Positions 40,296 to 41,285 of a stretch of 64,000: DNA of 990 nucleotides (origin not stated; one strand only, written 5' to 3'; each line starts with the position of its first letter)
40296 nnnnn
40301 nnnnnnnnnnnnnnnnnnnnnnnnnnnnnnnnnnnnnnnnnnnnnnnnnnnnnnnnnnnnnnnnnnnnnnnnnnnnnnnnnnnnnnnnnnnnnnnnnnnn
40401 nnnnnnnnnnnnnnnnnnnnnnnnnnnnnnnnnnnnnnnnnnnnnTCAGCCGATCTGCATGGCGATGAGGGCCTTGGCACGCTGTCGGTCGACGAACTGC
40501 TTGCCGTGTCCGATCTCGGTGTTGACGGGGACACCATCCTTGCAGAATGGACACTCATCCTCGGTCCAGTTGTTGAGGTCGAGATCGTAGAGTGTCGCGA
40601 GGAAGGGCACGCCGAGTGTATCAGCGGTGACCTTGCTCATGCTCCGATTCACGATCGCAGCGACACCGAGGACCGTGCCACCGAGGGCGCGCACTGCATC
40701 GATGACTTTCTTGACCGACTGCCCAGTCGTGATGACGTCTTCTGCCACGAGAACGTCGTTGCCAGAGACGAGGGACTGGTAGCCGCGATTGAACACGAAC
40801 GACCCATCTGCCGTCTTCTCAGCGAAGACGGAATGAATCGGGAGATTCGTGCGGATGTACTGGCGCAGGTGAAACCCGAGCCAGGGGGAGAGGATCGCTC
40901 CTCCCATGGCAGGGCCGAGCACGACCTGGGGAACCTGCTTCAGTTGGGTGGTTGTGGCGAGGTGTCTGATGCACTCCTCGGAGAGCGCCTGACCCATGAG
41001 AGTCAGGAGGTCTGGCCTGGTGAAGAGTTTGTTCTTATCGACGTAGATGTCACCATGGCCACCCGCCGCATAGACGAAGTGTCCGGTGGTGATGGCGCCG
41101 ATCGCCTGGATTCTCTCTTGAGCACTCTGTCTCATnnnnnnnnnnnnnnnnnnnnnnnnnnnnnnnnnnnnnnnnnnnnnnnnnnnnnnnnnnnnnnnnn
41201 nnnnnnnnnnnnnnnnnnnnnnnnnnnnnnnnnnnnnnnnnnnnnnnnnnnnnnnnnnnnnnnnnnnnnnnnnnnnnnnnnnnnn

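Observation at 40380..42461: High-GC three-gene cassette (PRTase-like, two unknown ORFs) inserted directly 3' of tRNA-Lys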

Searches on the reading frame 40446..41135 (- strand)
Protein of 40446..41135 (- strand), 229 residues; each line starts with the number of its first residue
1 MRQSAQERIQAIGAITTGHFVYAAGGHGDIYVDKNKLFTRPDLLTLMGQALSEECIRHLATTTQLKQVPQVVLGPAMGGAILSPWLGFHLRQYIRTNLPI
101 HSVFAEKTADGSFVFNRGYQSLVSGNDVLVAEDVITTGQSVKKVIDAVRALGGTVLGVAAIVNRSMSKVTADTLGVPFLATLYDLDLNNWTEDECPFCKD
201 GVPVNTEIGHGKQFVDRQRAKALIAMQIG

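Call 8: search_protein_families(library=pfam, proteins=[window:40446-41135:-], max_evalue=1)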
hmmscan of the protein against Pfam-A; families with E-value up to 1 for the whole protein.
window:40446-41135:- (229 aa): 2 families
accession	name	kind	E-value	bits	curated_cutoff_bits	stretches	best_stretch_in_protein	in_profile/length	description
PF00156.33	Pribosyltran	-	2.9e-08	33.6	26.3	1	63-167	22-129/158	Phosphoribosyl transferase domain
PF14681.12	UPRTase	-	0.038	13.9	27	1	106-184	102-183/206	Uracil phosphoribosyltransferase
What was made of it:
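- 40446..41135 (-): PyrE-like type I phosphoribosyltransferase, 229 aa, GC3 0.76. PF00156 scores 33.6 bits, above its cut-off (call 8).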

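Call 9: search_protein_families(library=ncbifam, proteins=[window:40446-41135:-], max_evalue=1)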
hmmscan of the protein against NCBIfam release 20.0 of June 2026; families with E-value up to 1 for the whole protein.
window:40446-41135:- (229 aa): 30 families (the best 25 are shown)
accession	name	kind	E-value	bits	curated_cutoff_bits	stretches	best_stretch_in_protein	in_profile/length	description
TIGR01367.1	pyrE_Therm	equivalog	8e-37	126.7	150.25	1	7-205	4-182/187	orotate phosphoribosyltransferase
TIGR00336.1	pyrE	equivalog_domain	2.4e-15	56.7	106.8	1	9-167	3-150/173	orotate phosphoribosyltransferase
NF002620.0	PRK02277.1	subfamily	1.2e-10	41.4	115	1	27-167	52-183/201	orotate phosphoribosyltransferase-like protein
NF010382.0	PRK13809.1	equivalog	1.1e-07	31.4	208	2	2-51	10-59/210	orotate phosphoribosyltransferase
NF045507.1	transregGfcR_Halo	equivalog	1.7e-06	27.7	300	1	25-165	60-193/215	transcriptional regulator GfcR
NF002635.0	PRK02304.1-4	subfamily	2.2e-06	27.4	146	1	122-178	112-168/188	adenine phosphoribosyltransferase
NF002633.0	PRK02304.1-2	equivalog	9.8e-06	25.5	224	1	53-163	34-149/172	adenine phosphoribosyltransferase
NF006605.0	PRK09162.1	equivalog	1.2e-05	24.8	181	1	53-170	24-143/183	hypoxanthine-guanine phosphoribosyltransferase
NF040646.1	HPT_Archaea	equivalog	1.3e-05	24.9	200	1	121-176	110-166/184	hypoxanthine/guanine phosphoribosyltransferase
NF001729.0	PRK00455.1-3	equivalog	2.5e-05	23.7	245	1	9-163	23-164/231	orotate phosphoribosyltransferase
NF005592.0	PRK07322.1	subfamily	5.7e-05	22.6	143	1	112-167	107-162/180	adenine phosphoribosyltransferase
NF006328.0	PRK08558.1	equivalog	0.00018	21.1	184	1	121-170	172-221/238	adenine phosphoribosyltransferase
TIGR01090.1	apt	equivalog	0.00045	20.4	185.85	1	112-164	96-148/169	adenine phosphoribosyltransferase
TIGR01203.1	HGPRTase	equivalog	0.00045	20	150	1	120-166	80-126/167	hypoxanthine phosphoribosyltransferase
NF002632.0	PRK02304.1-1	equivalog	0.0012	18.7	243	1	120-163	114-157/183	adenine phosphoribosyltransferase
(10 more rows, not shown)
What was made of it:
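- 40446..41135 (-): TIGR01367 pyrE_Therm scores 126.7 bits over profile positions 4-182 of 187, below the 150.25 cut-off (call 9).
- On PyrE, Thermus type (NCBIfam TIGR01367 equivalog): 126.7 bits, E 8e-37, over profile positions 4-182 of 187 (call 9).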

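Call 10: search_protein_families(library=phrogs, proteins=[window:40446-41135:-], max_evalue=1)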
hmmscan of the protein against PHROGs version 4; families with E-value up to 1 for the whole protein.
window:40446-41135:- (229 aa): 3 families
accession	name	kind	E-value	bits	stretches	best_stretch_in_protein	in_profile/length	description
phrog_32468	-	other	0.00013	23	1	124-204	125-209/214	phosphoribosyl transferase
phrog_16932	-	unknown function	0.063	13.2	1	111-170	339-397/480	-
phrog_11389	-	unknown function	0.1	12.9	1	122-155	128-161/182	-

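Call 11: search_protein_families(library=padloc, proteins=[window:40446-41135:-], max_evalue=1)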
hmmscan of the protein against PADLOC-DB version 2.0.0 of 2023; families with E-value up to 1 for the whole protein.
window:40446-41135:- (229 aa): 0 families
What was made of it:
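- PADLOC gives nothing (call 11). PADLOC gives no hit for any of the three proteins (call 11).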

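Call 12: find_homologous_proteins(query=window:40446-41135:-)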
Query window:40446-41135:- (229 aa): 12 proteins with E <= 0.001 among 977 candidates.
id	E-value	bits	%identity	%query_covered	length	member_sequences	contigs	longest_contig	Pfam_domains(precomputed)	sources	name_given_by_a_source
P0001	1.1e-144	497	97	100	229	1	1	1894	PF00156.34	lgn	-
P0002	3.6e-96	339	66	100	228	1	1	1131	PF00156.34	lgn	-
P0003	2.0e-44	170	46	92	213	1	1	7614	PF00156.34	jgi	jgi:orotate phosphoribosyltransferase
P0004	9.4e-44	168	41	96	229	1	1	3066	PF00156.34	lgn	-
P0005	3.8e-43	166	45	93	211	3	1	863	PF00156.34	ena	-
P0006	6.7e-41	158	44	94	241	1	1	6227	PF00156.34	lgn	-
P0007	2.4e-40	156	40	94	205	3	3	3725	PF00156.34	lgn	-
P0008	2.8e-40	156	43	95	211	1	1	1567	PF00156.34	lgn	-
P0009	1.1e-38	151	37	93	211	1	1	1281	PF00156.34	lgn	-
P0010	3.2e-38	149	39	92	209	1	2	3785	PF00156.34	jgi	jgi:orotate phosphoribosyltransferase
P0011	7.7e-37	145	38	90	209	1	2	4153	PF00156.34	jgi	jgi:orotate phosphoribosyltransferase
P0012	5.4e-4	38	28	78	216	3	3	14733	PF00156.34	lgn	-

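Call 13: find_encoding_contigs(protein=P0001, flank=10000)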
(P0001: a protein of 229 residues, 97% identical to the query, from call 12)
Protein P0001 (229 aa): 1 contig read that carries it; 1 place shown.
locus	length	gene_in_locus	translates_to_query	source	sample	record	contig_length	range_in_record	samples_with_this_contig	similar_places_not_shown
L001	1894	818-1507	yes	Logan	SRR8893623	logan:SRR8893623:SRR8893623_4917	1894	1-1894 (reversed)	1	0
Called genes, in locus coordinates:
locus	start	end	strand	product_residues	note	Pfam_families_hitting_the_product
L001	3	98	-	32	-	?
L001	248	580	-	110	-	-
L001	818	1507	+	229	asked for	PF00156:Pribosyltran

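Call 14: find_encoding_contigs(protein=P0003, flank=10000)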
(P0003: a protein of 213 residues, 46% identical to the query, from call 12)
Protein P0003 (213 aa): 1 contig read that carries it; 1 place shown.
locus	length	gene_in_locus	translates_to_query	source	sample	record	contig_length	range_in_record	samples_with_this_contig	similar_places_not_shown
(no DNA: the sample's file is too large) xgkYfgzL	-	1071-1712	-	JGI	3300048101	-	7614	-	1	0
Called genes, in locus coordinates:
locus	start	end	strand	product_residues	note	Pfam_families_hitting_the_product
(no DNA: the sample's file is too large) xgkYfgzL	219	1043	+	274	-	PF00215:OMPdecase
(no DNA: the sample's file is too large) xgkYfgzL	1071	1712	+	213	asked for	PF00156:Pribosyltran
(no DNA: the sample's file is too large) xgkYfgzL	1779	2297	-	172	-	PF02245:Pur_DNA_glyco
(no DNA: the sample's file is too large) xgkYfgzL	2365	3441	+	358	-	PF00348:polyprenyl_synt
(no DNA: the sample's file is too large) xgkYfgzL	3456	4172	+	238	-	PF01255:Prenyltransf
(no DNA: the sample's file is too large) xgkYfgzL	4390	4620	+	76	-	PF01176:eIF-1a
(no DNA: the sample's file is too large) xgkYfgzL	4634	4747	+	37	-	PF00444:Ribosomal_L36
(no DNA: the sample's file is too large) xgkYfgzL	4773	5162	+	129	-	PF00416:Ribosomal_S13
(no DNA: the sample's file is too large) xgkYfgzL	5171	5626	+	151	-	PF00411:Ribosomal_S11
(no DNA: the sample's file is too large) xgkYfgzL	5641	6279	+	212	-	PF00163:Ribosomal_S4, PF01479:S4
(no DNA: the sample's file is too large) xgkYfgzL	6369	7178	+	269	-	PF01193:RNA_pol_L, PF01000:RNA_pol_A_bac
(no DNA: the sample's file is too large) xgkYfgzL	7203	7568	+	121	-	PF01196:Ribosomal_L17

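Call 15: find_encoding_contigs(protein=P0004, flank=10000)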
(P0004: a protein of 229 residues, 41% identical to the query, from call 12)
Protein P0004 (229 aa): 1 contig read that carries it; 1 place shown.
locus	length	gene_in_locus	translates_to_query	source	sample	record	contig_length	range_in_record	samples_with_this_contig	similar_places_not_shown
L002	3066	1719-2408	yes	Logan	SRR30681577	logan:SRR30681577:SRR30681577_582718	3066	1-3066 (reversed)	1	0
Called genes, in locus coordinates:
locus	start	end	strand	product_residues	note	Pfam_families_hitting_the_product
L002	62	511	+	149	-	-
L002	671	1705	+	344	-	PF00215:OMPdecase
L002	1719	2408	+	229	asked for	PF00156:Pribosyltran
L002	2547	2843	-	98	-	-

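Call 47: find_encoding_contigs(protein=P0002, flank=10000)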
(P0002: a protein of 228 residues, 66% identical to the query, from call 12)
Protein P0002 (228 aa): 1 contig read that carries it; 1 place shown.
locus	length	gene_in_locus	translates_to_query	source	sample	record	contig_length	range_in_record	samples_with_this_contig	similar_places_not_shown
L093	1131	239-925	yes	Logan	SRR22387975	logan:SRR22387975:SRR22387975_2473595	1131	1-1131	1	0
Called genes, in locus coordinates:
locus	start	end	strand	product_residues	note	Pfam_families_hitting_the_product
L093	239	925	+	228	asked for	PF00156:Pribosyltran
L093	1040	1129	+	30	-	?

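Call 50: search_solved_structures(query=window:40446-41135:-, max_evalue=0.001, show_alignments=3)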
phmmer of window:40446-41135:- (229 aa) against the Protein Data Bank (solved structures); distinct sequences matched with E-value up to 0.001: 8.
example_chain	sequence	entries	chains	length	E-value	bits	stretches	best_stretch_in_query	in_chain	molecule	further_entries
4paw_A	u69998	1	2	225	2e-09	40.5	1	12-171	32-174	Orotate phosphoribosyltransferase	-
5hkf_A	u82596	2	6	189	1.8e-06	30.8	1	99-171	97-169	Orotate phosphoribosyltransferase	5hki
5hkl_A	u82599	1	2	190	1.9e-06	30.8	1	99-171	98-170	Orotate phosphoribosyltransferase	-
2p1z_A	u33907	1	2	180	6.2e-06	29.1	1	100-185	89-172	Phosphoribosyltransferase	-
2yzk_A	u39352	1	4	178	1.6e-05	27.8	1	11-165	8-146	Orotate phosphoribosyltransferase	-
3dez_A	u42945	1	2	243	0.00011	25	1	19-172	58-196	Orotate phosphoribosyltransferase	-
3qw4_B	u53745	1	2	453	0.00014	24.7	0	15-181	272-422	UMP synthase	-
3m3h_A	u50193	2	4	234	0.00018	24.3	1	16-165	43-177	Orotate phosphoribosyltransferase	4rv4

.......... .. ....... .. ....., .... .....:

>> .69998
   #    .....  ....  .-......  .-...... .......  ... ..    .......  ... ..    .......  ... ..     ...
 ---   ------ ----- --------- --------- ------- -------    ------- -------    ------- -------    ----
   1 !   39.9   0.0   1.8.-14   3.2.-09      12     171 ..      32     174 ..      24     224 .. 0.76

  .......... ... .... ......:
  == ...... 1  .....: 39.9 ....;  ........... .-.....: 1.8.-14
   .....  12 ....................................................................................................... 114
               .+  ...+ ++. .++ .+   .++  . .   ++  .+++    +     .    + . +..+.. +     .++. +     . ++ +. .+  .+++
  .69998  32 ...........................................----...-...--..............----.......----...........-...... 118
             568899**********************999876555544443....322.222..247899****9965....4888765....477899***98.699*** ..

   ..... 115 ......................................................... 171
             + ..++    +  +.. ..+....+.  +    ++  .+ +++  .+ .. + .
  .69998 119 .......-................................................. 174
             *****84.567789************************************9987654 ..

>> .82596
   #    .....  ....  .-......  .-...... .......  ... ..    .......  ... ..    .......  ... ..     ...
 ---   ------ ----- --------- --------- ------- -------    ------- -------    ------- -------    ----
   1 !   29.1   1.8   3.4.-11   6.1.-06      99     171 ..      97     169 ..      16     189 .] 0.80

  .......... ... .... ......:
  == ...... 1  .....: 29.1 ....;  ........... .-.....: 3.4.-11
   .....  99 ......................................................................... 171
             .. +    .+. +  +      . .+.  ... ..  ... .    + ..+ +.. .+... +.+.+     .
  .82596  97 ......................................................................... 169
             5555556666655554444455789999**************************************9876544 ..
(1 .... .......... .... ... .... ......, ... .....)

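Call 58: find_encoding_contigs(protein=P0006, flank=6000)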
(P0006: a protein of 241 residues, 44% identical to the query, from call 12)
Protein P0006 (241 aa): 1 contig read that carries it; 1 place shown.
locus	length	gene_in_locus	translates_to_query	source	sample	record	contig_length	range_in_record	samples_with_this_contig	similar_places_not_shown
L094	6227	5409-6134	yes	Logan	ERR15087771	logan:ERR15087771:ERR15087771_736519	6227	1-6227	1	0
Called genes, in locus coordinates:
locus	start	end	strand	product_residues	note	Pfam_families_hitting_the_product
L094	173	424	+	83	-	-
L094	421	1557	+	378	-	PF00586:AIRS, PF02769:AIRS_C (faint)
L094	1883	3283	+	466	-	PF00206:Lyase_1, PF10397:ADSL_C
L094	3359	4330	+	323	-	PF01259:SAICAR_synt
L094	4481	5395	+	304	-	PF00215:OMPdecase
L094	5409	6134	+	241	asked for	PF00156:Pribosyltran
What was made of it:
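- On PyrE, Thermus type (NCBIfam TIGR01367 equivalog): The relatives P0003, P0004 and P0006 are adjacent to OMPdecase (calls 14, 15, 58).
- Closest known: Thermus-type orotate phosphoribosyltransferase PyrE. Same: Three of the four nearest outside relatives examined lie next to pyrF (calls 14, 15, 58).
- Three of the four outside relatives whose context I read are pyrF-linked (calls 14, 15, 58). The closest outside relatives are mostly housekeeping, pyrF-linked pyrE genes (calls 14, 15, 58).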

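Call 59: find_encoding_contigs(protein=P0007, flank=6000)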
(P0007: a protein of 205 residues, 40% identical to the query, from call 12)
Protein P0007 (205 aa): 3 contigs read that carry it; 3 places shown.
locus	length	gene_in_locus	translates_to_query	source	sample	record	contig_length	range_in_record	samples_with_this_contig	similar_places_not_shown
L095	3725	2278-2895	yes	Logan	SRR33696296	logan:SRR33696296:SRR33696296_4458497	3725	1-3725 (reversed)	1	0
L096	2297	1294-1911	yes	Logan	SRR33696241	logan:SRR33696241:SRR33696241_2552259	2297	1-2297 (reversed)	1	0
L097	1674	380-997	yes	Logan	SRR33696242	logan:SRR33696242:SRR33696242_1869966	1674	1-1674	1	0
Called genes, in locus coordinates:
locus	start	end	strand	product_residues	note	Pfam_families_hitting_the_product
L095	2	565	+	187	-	?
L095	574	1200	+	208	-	PF13413:HTH_25, PF09136:Glucodextran_B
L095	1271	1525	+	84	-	-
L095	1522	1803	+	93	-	PF12732:YtxH (weak)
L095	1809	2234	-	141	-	-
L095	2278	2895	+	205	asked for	PF00156:Pribosyltran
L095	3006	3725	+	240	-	?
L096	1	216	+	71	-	?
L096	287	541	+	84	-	-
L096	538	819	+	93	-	PF12732:YtxH (weak)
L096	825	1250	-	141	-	-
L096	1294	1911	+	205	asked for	PF00156:Pribosyltran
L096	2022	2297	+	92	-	?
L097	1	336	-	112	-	?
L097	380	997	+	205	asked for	PF00156:Pribosyltran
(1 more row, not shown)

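Call 67: search_protein_families(library=ncbifam, alignment_id=A3, max_evalue=0.00001)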
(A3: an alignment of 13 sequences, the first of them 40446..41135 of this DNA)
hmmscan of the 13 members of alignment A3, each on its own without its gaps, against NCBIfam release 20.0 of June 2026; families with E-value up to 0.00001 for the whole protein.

A. member 1, window:40446-41135:- (229 aa): 7 families
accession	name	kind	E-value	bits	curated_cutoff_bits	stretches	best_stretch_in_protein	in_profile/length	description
TIGR01367.1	pyrE_Therm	equivalog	8e-37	126.7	150.25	1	7-205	4-182/187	orotate phosphoribosyltransferase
TIGR00336.1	pyrE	equivalog_domain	2.4e-15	56.7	106.8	1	9-167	3-150/173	orotate phosphoribosyltransferase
NF002620.0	PRK02277.1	subfamily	1.2e-10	41.4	115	1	27-167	52-183/201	orotate phosphoribosyltransferase-like protein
NF010382.0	PRK13809.1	equivalog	1.1e-07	31.4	208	0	2-51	10-59/210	orotate phosphoribosyltransferase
NF045507.1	transregGfcR_Halo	equivalog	1.7e-06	27.7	300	1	25-165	60-193/215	transcriptional regulator GfcR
NF002635.0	PRK02304.1-4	subfamily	2.2e-06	27.4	146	0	122-178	112-168/188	adenine phosphoribosyltransferase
NF002633.0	PRK02304.1-2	equivalog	9.8e-06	25.5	224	0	53-163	34-149/172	adenine phosphoribosyltransferase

B. families by the number of members that match (of 13 scanned): 23 families
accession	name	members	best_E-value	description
TIGR01367.1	pyrE_Therm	13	5.1e-44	orotate phosphoribosyltransferase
TIGR00336.1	pyrE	13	8.1e-21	orotate phosphoribosyltransferase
NF002620.0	PRK02277.1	11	1.3e-14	orotate phosphoribosyltransferase-like protein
NF002633.0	PRK02304.1-2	9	8.7e-11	adenine phosphoribosyltransferase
TIGR01090.1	apt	9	4.9e-08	adenine phosphoribosyltransferase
NF005592.0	PRK07322.1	7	3.4e-10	adenine phosphoribosyltransferase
NF045507.1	transregGfcR_Halo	7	1.4e-09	transcriptional regulator GfcR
NF002635.0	PRK02304.1-4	7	5.9e-07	adenine phosphoribosyltransferase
NF001729.0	PRK00455.1-3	6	4.3e-10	orotate phosphoribosyltransferase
NF040646.1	HPT_Archaea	6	3.6e-07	hypoxanthine/guanine phosphoribosyltransferase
NF006328.0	PRK08558.1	5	4.4e-07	adenine phosphoribosyltransferase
NF002632.0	PRK02304.1-1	5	4.7e-07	adenine phosphoribosyltransferase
TIGR01203.1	HGPRTase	4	3.8e-09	hypoxanthine phosphoribosyltransferase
NF006605.0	PRK09162.1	4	1.1e-07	hypoxanthine-guanine phosphoribosyltransferase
NF002636.0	PRK02304.1-5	4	2.2e-06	adenine phosphoribosyltransferase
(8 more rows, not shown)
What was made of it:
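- All 13 clade members hit TIGR01367 best (call 67).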

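Call 84: search_dna_similar(query=window:40446-41135:-, collection=phages, mode=protein, max_evalue=0.001, max_rows=10)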
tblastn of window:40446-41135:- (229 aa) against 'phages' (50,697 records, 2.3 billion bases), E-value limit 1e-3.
Records with a match: 6; places in all: 6; records where one place covers at least 80% of the query: 3.
Best place of each record, by identity: <60% 6.
By first word of the organism name: Bacteriophage 6.
By host as written in the record: - 6.
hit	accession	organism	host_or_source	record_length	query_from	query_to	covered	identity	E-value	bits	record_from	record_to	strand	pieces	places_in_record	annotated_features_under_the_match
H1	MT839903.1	Bacteriophage sp.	human fecal samples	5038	4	201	86%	28.3%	1e-16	84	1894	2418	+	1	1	record has no annotation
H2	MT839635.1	Bacteriophage sp.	human fecal samples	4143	7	199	84%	26.3%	1e-8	60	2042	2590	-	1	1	record has no annotation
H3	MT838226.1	Bacteriophage sp.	human fecal samples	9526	15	200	81%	24.5%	4e-7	56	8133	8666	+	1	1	record has no annotation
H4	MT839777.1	Bacteriophage sp.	human fecal samples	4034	100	201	45%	31.1%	1e-5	52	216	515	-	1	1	record has no annotation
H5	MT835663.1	Bacteriophage sp.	human fecal samples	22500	100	201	45%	28.3%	8e-5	49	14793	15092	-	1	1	record has no annotation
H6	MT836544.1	Bacteriophage sp.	human fecal samples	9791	100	201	45%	28.3%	5e-4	47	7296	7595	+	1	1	record has no annotation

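Call 85: search_dna_similar(query=window:40446-41135:-, collection=plasmids, mode=protein, max_evalue=0.001, max_rows=10)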
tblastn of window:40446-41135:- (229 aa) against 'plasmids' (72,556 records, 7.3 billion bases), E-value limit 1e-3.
Records with a match: 9; places in all: 9; records where one place covers at least 80% of the query: 7.
Best place of each record, by identity: <60% 9.
By first word of the organism name: Monoglobus 1; Subdoligranulum 1; Acetoanaerobium 1; Sphingomonas 1; Gemmatirosa 1; Deinococcus 1; Methylobacterium 1; Natrinema 1; Natrialba 1.
By predicted mobility (MOB-suite, as given by PLSDB): non-mobilizable 9.
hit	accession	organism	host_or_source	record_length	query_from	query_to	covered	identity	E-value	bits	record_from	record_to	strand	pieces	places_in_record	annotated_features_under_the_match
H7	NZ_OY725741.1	Monoglobus pectinilyticus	-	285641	18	204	82%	31.6%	3e-21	99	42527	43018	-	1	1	pyrE: orotate phosphoribosyltransferase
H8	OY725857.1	Subdoligranulum variabile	-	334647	7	201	85%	28.7%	9e-16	83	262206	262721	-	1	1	none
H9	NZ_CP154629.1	Acetoanaerobium noterae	cell culture,Sludge of a digestion ...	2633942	14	204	83%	29.2%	2e-19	94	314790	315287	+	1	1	none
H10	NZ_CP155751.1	Sphingomonas parapaucimobilis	Chinese cabbage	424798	9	196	82%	28.7%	4e-12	72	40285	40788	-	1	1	pyrE: orotate phosphoribosyltransferase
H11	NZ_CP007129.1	Gemmatirosa kalamazoonensis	-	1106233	18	215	86%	27.1%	4e-6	54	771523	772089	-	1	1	record has no annotation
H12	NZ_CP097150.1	Deinococcus sp. QL22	-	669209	13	201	83%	27.5%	5e-10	66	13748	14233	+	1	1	phosphoribosyltransferase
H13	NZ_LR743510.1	Methylobacterium bullatum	-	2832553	13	196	80%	26.6%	4e-14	78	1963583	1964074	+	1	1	none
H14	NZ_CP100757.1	Natrinema gelatinilyticum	marine sediment,sediment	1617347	14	152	61%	31.9%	1e-4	50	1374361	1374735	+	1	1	record has no annotation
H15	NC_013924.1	Natrialba magadii ATCC 43099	-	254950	9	169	70%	26.1%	2e-4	49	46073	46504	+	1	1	pyrE: orotate phosphoribosyltransferase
